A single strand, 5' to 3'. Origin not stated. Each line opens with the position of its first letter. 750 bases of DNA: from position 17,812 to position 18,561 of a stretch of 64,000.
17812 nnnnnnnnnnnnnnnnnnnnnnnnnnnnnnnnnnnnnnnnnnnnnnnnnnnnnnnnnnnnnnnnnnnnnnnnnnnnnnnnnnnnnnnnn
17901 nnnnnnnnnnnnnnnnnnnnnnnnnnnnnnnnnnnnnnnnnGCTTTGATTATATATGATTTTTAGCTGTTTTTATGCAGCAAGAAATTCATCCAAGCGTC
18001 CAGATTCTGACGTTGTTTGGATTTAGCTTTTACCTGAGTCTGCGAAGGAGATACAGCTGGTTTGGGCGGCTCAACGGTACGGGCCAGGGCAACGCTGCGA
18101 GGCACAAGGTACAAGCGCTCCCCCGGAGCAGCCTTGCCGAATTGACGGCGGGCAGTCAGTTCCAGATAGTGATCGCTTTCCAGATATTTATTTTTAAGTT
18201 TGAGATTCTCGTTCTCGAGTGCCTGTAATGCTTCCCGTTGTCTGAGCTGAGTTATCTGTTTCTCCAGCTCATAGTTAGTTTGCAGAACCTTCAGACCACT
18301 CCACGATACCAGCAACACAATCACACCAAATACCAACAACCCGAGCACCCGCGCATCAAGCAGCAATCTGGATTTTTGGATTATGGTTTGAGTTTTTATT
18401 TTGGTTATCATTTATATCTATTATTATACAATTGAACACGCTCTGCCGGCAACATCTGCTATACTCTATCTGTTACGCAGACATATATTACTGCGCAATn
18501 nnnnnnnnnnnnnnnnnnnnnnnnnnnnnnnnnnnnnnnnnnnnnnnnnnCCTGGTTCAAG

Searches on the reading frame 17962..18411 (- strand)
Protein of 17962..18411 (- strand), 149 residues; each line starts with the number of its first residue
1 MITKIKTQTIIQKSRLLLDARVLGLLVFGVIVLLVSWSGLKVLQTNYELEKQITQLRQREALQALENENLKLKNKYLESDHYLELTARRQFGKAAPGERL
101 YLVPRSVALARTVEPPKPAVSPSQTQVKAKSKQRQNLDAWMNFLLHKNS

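Call 3: search_protein_families(library=pfam, proteins=[window:17962-18411:-], max_evalue=0.01)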
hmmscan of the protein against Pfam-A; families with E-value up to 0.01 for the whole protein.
window:17962-18411:- (149 aa): 1 family
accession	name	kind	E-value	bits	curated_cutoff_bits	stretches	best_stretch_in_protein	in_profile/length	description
PF04977.20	DivIC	-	3.6e-10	39.9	28.9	1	30-105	3-79/80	Septum formation initiator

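Call 4: search_protein_families(library=ncbifam, proteins=[window:17962-18411:-], max_evalue=0.01)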
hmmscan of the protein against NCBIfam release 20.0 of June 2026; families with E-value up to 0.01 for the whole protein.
window:17962-18411:- (149 aa): 0 families
